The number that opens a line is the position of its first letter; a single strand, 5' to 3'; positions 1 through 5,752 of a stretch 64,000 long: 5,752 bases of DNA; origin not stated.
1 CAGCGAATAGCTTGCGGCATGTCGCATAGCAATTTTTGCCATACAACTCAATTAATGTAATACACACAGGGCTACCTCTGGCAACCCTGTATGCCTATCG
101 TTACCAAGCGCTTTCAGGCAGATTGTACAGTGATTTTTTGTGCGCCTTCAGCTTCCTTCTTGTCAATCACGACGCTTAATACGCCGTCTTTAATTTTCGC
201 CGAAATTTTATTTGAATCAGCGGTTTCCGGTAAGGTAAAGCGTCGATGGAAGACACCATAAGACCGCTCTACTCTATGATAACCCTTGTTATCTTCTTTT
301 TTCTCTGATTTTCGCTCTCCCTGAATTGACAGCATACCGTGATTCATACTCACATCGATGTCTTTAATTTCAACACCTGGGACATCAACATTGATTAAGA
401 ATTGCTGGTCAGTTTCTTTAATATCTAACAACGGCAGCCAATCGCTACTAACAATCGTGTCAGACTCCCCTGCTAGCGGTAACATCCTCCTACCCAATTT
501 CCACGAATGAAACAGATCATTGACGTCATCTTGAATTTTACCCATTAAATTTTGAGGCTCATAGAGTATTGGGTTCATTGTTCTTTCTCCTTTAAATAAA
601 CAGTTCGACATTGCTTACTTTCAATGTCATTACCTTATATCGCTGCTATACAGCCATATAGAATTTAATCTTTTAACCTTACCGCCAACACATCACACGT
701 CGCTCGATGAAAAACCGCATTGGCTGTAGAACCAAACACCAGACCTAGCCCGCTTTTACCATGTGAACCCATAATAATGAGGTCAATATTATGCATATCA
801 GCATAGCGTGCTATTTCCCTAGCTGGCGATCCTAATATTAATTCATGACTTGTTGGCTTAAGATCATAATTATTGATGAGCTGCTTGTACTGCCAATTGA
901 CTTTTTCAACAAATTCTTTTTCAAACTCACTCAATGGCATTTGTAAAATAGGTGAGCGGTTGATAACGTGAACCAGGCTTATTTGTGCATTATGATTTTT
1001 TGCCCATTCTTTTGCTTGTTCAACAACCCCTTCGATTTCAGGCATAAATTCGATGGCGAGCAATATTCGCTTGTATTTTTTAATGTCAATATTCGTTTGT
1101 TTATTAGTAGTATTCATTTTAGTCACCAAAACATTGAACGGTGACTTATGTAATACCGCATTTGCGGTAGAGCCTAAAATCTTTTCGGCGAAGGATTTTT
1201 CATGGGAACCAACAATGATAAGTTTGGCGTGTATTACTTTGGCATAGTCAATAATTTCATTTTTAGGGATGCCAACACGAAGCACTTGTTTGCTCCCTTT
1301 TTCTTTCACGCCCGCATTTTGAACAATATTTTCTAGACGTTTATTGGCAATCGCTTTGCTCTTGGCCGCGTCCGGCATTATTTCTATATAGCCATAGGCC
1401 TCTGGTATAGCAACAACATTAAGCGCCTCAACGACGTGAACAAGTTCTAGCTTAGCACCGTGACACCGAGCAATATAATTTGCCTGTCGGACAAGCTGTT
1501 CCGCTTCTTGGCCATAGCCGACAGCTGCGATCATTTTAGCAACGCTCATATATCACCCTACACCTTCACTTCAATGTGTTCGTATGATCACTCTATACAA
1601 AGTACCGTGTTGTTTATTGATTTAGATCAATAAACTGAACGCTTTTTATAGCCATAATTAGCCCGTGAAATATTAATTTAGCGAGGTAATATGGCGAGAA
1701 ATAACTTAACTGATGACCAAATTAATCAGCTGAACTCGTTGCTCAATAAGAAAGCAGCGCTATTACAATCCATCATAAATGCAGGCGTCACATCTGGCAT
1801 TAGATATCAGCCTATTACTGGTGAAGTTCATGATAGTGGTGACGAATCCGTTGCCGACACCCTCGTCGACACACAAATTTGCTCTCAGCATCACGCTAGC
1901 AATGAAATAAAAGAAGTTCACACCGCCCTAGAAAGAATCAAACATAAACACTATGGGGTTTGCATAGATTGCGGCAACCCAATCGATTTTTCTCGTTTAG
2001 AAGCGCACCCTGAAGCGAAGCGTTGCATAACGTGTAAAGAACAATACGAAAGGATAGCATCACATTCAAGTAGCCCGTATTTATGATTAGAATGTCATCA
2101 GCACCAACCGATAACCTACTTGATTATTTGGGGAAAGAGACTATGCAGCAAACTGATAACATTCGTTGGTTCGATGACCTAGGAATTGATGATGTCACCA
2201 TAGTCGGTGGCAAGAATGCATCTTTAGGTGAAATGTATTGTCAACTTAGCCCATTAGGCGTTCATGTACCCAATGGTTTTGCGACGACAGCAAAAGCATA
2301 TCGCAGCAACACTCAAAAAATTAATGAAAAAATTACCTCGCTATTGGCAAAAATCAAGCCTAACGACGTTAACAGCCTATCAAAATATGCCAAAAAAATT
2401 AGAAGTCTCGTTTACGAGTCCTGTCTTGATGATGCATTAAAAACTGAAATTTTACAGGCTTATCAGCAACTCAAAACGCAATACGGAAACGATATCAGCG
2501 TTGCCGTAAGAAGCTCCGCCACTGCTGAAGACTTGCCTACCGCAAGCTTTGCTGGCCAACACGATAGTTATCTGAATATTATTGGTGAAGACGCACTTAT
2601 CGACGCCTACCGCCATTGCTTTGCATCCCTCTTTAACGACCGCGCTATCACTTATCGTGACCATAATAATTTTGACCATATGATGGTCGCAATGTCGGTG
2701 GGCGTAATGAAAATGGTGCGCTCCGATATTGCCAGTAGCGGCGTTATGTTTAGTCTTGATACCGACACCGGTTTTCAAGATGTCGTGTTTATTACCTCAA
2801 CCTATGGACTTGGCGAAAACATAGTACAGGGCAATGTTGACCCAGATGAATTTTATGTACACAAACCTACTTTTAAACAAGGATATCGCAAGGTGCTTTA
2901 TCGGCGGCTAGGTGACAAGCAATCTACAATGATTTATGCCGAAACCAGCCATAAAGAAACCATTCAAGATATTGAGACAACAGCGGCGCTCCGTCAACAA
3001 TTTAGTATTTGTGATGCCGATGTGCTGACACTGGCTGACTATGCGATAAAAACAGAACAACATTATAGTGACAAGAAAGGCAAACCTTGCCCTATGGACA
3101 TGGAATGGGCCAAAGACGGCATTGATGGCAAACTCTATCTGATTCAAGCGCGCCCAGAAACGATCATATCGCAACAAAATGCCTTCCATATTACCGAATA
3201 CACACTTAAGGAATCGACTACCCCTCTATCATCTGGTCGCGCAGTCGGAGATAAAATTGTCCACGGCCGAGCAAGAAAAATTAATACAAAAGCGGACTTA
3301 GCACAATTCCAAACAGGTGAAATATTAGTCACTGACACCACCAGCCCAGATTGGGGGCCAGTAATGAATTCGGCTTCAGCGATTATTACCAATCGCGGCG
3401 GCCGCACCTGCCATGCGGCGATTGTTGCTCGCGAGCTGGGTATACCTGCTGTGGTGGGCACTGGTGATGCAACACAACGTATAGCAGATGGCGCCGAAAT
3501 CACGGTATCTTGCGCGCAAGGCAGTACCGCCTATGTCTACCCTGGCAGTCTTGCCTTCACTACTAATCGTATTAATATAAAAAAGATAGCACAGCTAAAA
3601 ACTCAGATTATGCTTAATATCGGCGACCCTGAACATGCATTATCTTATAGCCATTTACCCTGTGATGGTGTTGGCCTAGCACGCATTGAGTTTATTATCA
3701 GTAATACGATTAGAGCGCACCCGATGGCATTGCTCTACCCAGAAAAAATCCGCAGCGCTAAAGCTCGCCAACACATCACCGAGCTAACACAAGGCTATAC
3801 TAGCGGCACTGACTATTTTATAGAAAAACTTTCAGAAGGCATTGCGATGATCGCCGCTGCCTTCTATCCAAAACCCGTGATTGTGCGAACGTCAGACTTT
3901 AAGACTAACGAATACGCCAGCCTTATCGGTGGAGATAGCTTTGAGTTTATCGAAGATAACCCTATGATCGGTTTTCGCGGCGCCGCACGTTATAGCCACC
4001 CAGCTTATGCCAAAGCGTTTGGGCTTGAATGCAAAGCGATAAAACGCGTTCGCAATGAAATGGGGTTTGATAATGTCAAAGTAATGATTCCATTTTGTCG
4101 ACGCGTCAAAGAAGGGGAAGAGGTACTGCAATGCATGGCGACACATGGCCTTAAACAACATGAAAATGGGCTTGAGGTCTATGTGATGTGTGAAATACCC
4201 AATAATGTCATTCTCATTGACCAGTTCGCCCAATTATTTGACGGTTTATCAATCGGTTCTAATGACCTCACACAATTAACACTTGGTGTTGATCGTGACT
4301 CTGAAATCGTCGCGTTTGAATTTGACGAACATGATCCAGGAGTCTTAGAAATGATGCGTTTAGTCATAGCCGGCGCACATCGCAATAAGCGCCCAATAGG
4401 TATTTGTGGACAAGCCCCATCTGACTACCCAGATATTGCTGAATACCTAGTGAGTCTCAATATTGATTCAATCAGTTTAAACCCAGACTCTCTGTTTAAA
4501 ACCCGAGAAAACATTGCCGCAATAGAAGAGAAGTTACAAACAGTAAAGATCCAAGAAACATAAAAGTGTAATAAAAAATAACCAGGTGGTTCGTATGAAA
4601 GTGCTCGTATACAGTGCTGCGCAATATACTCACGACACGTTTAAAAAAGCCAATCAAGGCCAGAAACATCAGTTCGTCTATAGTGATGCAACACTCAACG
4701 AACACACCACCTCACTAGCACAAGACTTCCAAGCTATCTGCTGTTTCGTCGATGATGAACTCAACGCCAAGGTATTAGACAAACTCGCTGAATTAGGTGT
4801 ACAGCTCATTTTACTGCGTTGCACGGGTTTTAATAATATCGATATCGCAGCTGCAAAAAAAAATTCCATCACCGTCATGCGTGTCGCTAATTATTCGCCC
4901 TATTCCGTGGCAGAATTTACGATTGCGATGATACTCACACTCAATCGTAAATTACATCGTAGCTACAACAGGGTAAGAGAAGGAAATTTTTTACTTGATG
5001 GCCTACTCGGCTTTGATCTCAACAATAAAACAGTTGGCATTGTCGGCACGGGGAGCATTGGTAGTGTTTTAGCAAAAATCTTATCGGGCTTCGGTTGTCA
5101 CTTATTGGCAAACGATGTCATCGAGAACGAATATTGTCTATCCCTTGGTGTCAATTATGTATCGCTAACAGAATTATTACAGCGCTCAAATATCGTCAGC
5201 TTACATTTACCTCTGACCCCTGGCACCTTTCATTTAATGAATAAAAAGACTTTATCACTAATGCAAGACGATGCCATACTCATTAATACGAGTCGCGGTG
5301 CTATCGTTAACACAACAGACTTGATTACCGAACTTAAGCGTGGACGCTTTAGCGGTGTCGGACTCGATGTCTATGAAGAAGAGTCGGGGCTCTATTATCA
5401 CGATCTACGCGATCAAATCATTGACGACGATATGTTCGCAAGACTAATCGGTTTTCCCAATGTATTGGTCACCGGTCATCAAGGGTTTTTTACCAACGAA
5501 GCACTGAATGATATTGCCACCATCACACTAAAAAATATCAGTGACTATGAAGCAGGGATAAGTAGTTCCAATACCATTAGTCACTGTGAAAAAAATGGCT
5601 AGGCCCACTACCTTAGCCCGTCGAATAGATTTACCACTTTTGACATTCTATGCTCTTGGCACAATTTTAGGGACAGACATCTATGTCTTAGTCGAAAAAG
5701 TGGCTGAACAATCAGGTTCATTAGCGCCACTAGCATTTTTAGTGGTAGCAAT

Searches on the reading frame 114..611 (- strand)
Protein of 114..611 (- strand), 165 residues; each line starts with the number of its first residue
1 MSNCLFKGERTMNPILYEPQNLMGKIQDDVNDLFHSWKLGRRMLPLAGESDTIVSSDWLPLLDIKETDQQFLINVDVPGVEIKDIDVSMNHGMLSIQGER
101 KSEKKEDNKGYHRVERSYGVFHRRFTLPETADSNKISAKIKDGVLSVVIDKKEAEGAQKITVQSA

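Call 27: search_protein_families(library=pfam, proteins=[window:114-611:-])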
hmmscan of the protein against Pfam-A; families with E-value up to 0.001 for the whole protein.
window:114-611:- (165 aa): 2 families
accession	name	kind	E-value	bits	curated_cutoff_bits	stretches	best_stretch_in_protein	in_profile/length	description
PF00011.27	HSP20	-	3.2e-25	88.6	20.8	1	63-162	1-101/102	Hsp20/alpha crystallin family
PF17886.7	ArsA_HSP20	-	3.5e-06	26.9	22.5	1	69-147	2-61/63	HSP20-like domain found in ArsA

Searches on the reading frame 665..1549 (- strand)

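Call 26: search_protein_families(library=pfam, proteins=[window:665-1549:-])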
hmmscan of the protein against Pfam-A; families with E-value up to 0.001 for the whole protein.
window:665-1549:- (294 aa): 1 family
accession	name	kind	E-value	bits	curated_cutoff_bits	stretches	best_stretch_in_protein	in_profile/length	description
PF00582.32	Usp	-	1.1e-48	165.8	24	2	159-291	2-141/141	Universal stress protein family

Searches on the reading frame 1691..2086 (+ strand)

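Call 27: search_protein_families(library=pfam, proteins=[window:1691-2086:+])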
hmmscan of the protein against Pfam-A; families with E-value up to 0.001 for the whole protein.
window:1691-2086:+ (131 aa): 1 family
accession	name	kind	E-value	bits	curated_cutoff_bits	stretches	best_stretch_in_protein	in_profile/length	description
PF01258.23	zf-dskA_traR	-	9.1e-12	45.2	24.9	1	88-121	3-36/36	Prokaryotic dksA/traR C4-type zinc finger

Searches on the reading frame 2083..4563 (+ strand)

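Call 27: search_protein_families(library=pfam, proteins=[window:2083-4563:+])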
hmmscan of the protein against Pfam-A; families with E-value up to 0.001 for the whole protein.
window:2083-4563:+ (826 aa): 3 families
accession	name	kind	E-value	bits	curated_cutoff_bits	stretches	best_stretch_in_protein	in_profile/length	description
PF01326.24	PPDK_N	-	3.3e-111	372.1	27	1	39-371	2-321/328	Pyruvate phosphate dikinase, AMP/ATP-binding domain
PF02896.24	PEP-utilizers_C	-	3.2e-61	207.5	22.8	1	505-814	18-291/293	PEP-utilising enzyme, PEP-binding domain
PF00391.29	PEP-utilizers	-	1.3e-27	95.6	23.1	1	409-480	1-72/72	PEP-utilising enzyme, mobile domain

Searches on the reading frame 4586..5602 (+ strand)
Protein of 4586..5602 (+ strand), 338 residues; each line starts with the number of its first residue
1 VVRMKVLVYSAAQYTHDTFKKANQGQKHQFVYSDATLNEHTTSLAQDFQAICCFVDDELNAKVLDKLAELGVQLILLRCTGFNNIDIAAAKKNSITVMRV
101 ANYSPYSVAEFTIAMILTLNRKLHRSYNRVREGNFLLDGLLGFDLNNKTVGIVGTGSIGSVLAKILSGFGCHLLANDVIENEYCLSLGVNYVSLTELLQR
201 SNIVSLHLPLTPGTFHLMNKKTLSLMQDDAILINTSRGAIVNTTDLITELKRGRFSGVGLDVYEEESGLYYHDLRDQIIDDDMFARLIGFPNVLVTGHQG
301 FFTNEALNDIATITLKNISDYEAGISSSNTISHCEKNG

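Call 27: search_protein_families(library=pfam, proteins=[window:4586-5602:+])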
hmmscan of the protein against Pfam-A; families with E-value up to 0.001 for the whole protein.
window:4586-5602:+ (338 aa): 2 families
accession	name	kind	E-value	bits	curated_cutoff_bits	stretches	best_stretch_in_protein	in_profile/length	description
PF02826.25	2-Hacid_dh_C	-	1e-49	168.7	25.1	1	113-300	1-178/178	D-isomer specific 2-hydroxyacid dehydrogenase, NAD binding domain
PF00389.36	2-Hacid_dh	-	1.9e-30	105.7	24.6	1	6-329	1-131/134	D-isomer specific 2-hydroxyacid dehydrogenase, catalytic domain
